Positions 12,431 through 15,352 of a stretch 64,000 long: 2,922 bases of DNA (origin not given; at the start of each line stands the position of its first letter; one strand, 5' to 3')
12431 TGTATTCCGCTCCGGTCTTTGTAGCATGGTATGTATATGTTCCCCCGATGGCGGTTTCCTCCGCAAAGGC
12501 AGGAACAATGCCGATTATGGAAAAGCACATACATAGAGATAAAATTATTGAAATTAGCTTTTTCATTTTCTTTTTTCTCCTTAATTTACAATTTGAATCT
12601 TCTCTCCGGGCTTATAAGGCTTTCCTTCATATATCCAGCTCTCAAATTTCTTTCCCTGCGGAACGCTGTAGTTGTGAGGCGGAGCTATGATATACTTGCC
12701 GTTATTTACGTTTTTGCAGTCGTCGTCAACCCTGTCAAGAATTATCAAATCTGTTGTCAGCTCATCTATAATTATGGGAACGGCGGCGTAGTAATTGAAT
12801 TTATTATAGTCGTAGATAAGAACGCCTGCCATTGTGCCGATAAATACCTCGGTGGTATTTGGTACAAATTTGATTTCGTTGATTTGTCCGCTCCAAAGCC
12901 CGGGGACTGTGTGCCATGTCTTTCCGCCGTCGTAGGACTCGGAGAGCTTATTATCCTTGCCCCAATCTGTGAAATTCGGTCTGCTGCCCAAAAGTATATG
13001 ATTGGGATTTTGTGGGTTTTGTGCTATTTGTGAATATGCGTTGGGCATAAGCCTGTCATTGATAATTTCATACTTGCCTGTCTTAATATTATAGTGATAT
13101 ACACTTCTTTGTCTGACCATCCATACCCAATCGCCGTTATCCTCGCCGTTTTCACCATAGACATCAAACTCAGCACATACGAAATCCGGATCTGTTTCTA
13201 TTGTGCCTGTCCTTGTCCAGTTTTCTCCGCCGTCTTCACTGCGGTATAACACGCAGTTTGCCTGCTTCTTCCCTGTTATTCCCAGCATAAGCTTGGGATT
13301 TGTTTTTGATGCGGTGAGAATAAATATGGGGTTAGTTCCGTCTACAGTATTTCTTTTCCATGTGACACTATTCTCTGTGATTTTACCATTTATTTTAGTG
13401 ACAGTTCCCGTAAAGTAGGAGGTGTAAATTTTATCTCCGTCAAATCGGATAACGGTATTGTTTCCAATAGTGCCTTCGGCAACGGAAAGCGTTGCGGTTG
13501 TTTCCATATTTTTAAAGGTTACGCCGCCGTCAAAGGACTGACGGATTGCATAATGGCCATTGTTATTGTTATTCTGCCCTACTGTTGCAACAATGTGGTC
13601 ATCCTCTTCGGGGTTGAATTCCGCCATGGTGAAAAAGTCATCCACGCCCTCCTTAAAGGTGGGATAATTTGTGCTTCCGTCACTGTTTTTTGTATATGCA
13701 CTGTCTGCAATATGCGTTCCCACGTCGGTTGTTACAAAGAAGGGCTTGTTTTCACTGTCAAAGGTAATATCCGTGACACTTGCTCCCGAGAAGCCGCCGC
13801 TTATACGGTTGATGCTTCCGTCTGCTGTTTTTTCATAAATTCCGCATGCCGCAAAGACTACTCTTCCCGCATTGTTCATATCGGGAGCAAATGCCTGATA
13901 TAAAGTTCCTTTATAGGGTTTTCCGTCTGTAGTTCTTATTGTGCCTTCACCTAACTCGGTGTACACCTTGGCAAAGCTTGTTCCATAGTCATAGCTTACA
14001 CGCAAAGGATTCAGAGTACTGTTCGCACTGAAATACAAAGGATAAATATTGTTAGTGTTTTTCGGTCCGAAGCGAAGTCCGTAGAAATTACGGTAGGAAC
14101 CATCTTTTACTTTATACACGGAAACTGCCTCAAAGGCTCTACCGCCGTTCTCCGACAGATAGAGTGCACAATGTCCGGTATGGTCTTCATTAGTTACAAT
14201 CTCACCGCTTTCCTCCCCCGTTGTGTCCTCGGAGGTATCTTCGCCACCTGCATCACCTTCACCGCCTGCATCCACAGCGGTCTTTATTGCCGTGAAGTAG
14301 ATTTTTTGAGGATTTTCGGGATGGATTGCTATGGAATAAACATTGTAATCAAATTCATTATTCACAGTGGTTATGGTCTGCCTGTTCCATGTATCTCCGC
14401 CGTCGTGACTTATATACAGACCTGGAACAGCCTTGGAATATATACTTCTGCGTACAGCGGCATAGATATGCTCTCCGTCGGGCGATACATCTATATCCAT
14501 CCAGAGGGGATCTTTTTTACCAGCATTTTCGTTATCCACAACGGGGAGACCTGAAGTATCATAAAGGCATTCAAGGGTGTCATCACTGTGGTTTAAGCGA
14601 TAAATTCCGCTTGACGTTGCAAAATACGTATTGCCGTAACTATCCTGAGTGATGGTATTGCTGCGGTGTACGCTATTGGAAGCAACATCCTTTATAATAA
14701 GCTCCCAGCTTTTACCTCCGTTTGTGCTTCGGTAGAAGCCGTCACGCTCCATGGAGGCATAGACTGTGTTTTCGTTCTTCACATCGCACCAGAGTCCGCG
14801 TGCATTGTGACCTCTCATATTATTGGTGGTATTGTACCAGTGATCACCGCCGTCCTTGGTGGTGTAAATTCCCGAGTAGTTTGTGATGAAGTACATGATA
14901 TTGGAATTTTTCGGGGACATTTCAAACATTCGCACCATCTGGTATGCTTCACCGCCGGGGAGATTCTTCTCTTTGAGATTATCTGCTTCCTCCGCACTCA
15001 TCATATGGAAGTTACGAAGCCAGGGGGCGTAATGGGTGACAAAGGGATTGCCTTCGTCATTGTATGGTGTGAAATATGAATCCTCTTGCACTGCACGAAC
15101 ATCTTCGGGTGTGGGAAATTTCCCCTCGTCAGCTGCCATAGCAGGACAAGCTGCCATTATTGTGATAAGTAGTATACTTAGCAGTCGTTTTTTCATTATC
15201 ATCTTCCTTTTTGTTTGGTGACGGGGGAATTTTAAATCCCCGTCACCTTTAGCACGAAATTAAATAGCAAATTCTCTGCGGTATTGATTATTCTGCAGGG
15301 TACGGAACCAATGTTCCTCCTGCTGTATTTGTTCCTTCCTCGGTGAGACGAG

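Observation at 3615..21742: AraC-linked 17-kb island of six consecutive secreted proteins assembled from shuffled surface modules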

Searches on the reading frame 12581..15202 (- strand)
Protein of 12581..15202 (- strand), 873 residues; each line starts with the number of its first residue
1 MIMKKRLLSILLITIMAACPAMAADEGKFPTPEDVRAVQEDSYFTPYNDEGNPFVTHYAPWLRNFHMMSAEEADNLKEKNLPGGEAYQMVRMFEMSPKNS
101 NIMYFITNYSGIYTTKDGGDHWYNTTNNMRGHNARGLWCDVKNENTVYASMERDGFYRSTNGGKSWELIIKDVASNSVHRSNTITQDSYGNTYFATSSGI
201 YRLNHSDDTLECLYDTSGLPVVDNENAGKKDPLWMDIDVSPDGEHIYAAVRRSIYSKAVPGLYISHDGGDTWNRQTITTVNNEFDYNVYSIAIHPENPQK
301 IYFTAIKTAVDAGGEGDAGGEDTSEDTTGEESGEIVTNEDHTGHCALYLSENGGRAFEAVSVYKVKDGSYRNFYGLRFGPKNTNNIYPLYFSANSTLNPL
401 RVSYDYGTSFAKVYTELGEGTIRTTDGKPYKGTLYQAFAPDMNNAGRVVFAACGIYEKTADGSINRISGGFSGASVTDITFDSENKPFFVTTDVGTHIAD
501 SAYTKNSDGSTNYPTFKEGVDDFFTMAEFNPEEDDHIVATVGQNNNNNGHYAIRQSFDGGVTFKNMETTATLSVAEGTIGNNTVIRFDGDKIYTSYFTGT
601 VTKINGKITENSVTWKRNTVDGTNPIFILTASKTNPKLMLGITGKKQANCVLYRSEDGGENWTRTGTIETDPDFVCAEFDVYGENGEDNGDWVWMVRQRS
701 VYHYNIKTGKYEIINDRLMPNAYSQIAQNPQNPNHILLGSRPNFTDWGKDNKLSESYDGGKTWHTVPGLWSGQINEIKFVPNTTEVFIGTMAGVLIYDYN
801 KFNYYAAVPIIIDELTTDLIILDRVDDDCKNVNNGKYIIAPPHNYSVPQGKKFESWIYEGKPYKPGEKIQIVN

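Call 4: search_protein_families(library=pfam, proteins=[window:12581-15202:-], max_evalue=0.01)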
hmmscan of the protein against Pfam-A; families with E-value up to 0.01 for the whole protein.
window:12581-15202:- (873 aa): 3 families
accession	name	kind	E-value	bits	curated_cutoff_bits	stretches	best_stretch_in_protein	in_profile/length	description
PF15902.12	Sortilin-Vps10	-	4.8e-16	59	33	1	83-190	21-138/446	Sortilin, neurotensin receptor 3,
PF02012.26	BNR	-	2.4e-09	36.2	27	0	263-273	1-11/12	BNR/Asp-box repeat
PF13810.12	DUF4185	-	0.0014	18.4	39.5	1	102-180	119-199/309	Domain of unknown function (DUF4185)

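Call 9: search_solved_structures(query=window:12581-15202:-, max_evalue=0.01)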
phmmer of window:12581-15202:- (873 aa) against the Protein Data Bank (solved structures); distinct sequences matched with E-value up to 0.01: 1.
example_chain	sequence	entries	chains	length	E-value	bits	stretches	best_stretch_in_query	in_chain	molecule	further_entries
3b7f_A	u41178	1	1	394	0.00093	20.5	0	134-276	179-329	Glycosyl hydrolase, BNR repeat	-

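Call 13: search_protein_families(library=ncbifam, proteins=[window:12581-15202:-], max_evalue=0.1)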
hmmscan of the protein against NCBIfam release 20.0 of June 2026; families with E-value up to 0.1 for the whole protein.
window:12581-15202:- (873 aa): 2 families
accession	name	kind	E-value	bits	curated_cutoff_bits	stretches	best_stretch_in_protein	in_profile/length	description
NF045728.1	glycosyl_F510_1955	equivalog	1.9e-22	79.8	175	3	93-181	98-185/246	F510_1955 family glycosylhydrolase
NF010237.0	PRK13684.1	equivalog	0.0032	16.5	326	1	101-279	143-299/334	photosynthesis system II assembly factor Ycf48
